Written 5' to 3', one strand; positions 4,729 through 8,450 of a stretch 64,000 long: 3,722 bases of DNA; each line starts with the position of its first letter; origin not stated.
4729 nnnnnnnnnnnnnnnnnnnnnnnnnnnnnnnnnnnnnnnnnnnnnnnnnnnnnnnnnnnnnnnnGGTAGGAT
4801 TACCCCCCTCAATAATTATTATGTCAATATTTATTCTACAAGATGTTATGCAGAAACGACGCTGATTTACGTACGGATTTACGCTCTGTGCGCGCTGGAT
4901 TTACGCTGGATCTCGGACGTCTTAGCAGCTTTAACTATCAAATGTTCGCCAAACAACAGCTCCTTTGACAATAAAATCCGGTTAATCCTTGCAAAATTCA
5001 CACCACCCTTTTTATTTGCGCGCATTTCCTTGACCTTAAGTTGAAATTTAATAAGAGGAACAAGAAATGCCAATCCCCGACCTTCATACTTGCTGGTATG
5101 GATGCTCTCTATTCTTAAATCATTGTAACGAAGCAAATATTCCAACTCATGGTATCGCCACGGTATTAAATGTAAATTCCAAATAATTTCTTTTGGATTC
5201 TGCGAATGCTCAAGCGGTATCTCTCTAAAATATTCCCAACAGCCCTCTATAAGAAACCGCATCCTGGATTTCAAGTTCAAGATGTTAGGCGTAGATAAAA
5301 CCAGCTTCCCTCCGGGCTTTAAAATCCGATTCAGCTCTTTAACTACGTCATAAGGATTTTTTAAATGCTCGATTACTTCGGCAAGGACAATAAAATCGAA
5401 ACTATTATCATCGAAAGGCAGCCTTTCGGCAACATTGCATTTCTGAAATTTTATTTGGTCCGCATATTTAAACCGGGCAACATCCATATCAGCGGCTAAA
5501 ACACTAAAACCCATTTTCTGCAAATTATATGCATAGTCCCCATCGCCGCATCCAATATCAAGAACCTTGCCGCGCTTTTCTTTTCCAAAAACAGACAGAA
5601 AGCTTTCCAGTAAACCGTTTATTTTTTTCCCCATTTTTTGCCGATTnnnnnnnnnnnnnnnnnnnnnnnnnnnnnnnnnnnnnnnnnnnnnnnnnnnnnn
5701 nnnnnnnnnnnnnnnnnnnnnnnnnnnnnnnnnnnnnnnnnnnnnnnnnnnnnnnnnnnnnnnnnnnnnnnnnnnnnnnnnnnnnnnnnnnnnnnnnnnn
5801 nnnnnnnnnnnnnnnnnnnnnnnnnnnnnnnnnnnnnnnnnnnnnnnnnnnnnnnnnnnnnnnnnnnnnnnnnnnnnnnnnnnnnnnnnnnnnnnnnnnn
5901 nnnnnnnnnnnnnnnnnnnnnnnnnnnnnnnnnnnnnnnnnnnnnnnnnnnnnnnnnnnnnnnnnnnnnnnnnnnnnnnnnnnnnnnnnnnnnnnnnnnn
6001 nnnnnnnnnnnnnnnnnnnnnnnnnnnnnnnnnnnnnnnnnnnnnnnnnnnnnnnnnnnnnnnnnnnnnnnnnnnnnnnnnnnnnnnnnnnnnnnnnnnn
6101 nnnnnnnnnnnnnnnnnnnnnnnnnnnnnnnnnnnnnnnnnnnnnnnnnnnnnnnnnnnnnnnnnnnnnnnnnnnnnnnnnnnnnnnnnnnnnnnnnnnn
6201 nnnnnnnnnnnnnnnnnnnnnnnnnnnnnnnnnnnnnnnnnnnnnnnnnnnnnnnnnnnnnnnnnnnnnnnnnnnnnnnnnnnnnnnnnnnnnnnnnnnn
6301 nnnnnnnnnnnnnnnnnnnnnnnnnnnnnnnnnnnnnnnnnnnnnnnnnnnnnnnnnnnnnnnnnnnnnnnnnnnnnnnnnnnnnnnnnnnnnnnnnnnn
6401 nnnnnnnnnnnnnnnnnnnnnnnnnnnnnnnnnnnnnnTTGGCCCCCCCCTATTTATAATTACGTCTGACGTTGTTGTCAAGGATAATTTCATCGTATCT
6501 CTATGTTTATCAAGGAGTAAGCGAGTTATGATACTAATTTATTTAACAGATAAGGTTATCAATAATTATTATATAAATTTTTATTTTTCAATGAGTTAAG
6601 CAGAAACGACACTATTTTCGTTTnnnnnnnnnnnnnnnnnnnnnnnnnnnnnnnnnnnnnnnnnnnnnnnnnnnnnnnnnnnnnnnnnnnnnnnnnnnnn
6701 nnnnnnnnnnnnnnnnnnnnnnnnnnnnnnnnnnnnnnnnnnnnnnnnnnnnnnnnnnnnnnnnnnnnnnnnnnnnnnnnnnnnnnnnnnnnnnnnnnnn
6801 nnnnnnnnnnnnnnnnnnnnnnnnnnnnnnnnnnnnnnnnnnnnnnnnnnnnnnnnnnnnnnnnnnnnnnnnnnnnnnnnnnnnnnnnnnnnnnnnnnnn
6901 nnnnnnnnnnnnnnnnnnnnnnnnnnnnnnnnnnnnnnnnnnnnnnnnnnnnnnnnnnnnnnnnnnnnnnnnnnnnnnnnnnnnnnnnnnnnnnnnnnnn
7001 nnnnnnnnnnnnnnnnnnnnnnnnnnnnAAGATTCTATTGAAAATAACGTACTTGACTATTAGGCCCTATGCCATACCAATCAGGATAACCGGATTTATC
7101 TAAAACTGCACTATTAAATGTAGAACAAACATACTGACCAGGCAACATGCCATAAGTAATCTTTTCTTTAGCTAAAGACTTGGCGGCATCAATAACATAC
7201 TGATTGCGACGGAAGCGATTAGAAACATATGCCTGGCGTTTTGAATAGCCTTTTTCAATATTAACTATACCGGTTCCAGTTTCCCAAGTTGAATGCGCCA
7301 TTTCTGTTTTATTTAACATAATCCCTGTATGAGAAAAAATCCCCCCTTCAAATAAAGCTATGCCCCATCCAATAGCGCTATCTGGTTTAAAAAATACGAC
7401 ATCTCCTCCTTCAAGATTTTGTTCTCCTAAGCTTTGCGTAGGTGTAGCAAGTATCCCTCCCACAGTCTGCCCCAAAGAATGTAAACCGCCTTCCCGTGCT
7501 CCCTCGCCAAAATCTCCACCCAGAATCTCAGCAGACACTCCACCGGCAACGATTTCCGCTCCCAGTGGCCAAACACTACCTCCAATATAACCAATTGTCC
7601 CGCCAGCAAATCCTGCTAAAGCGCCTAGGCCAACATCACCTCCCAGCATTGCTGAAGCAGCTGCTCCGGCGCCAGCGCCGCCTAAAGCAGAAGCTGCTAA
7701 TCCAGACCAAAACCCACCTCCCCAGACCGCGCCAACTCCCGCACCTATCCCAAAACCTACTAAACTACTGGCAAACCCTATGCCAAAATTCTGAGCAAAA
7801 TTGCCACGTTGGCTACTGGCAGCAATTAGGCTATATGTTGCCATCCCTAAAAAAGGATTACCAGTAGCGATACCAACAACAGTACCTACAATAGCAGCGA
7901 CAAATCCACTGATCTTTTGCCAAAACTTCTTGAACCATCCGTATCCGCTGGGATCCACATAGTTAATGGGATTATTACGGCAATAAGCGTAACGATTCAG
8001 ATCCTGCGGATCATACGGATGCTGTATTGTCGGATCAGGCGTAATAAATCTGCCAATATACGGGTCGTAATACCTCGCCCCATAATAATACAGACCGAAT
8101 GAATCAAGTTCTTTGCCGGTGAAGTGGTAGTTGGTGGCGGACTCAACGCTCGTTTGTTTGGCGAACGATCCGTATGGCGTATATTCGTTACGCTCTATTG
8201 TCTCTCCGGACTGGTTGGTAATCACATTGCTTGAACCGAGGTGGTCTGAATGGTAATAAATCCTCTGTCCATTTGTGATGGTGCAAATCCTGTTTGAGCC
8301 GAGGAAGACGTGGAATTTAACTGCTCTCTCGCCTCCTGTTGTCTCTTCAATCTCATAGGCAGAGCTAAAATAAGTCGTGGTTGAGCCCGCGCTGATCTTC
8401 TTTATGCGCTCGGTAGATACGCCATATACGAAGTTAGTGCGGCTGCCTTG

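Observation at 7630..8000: Conserved 'DPxG(Y/H)GWFKK + glycine-zipper' pre-toxin module shared by two otherwise different RHS toxins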

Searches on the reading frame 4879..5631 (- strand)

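Call 74: search_protein_families(library=pfam, proteins=[window:4879-5631:-], max_evalue=0.1)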
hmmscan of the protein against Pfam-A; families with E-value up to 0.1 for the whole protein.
window:4879-5631:- (250 aa): 19 families
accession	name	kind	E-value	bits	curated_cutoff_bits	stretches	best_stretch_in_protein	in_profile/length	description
PF08241.18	Methyltransf_11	-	3.5e-21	76.1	21.2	1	24-112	1-95/95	Methyltransferase domain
PF13489.12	Methyltransf_23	-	7.1e-21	75.1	27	1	9-136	10-136/164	Methyltransferase domain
PF13847.12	Methyltransf_31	-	3.7e-16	59.5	27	1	18-124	2-126/145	Methyltransferase domain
PF13649.12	Methyltransf_25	-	1.3e-15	58.3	27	1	23-108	1-97/97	Methyltransferase domain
PF08242.18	Methyltransf_12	-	1.1e-12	48.9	30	1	24-110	1-98/98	Methyltransferase domain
PF07021.18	MetW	-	4.9e-11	43.1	21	1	21-146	15-141/193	Methionine biosynthesis protein MetW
PF01209.24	Ubie_methyltran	-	1.6e-09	37.9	20.1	1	17-112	45-151/233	ubiE/COQ5 methyltransferase family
PF05148.21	Methyltransf_8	-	2.9e-08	34.3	27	1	17-113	70-157/219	Hypothetical methyltransferase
PF03141.22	Methyltransf_29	-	7.1e-07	28.6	23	1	20-119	118-224/506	Putative S-adenosyl-L-methionine-dependent methyltransferase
PF05219.18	DREV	-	1e-05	25.2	26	1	18-113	93-187/265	DREV methyltransferase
PF08003.17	Methyltransf_9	-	1.1e-05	25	23.8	1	21-116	117-221/315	Protein of unknown function (DUF1698)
PF03848.20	TehB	-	4.1e-05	23.5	20.4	1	19-108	30-128/193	Tellurite resistance protein TehB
PF01739.24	CheR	-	6.5e-05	22.9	27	1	57-119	117-180/195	CheR methyltransferase, SAM binding domain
PF05175.20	MTS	-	0.00069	19.7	23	1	11-125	23-151/170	Methyltransferase small domain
PF02353.26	CMAS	-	0.0019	18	27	1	21-118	64-170/273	Mycolic acid cyclopropane synthetase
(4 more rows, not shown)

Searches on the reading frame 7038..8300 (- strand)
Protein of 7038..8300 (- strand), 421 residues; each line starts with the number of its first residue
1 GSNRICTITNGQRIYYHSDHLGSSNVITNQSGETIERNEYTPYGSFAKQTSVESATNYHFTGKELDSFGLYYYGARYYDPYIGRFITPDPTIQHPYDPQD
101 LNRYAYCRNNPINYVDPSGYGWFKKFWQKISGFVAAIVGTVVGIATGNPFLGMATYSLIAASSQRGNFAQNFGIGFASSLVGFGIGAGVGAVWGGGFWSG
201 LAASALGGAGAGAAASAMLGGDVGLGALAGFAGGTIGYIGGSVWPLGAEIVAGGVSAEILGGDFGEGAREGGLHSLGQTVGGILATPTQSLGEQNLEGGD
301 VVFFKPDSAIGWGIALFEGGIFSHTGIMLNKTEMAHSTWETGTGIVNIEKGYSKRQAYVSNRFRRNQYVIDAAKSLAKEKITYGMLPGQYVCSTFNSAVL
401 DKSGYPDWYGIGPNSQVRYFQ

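Call 76: search_protein_families(library=ncbifam, proteins=[window:7038-8300:-], max_evalue=0.1)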
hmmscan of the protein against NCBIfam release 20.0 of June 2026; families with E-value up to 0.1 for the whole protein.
window:7038-8300:- (421 aa): 3 families
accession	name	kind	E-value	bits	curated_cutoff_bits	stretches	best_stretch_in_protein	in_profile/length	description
TIGR03696.1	Rhs_assc_core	domain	9.8e-24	83.7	32.5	1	40-119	1-75/76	RHS repeat-associated core domain-containing protein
NF041261.1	RHS_core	equivalog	1.3e-09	36.5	2000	1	15-119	1159-1260/1261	RHS element core protein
NF008552.0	PRK11479.1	equivalog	0.06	12.4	279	0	288-362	57-130/274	YaeF family permuted papain-like enzyme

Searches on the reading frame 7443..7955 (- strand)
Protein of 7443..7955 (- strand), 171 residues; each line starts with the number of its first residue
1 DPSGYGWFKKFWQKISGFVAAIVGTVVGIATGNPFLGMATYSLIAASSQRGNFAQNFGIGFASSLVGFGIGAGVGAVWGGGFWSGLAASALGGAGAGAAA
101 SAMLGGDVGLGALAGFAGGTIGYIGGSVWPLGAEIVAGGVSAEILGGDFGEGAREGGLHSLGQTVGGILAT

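Call 77: find_homologous_proteins(query=A4, max_evalue=0.001)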
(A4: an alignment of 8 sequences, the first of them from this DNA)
Query A4 (8 sequences) (171 aa, profile of the alignment): 10 proteins with E <= 0.001 among 8000 candidates.
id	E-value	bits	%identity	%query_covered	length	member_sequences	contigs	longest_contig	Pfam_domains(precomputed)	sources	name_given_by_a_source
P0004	5.0e-61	224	69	87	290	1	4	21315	-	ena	-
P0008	2.1e-54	202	66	78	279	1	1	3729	-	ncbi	-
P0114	9.9e-31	125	64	49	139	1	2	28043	-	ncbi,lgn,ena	-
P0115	1.6e-30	124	64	49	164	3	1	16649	-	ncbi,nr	ncbi:MAG: RHS repeat-associated core domain-containing protein [Candidatus Omnitrophica bacterium]|n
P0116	5.1e-28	116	54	53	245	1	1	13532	-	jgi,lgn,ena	-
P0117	1.7e-26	111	58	52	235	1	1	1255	-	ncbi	ncbi:MAG: hypothetical protein COY78_06955, partial [Candidatus Omnitrophica bacterium CG_4_10_14_0_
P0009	5.2e-24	103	67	41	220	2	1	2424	-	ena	-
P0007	3.8e-20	91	65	52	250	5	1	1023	-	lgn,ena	-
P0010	5.3e-18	84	66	34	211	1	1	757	-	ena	-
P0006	3.2e-17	81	81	34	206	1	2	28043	-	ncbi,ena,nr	ncbi:MAG: hypothetical protein ISS45_06180 [Candidatus Omnitrophica bacterium]|nr:hypothetical prote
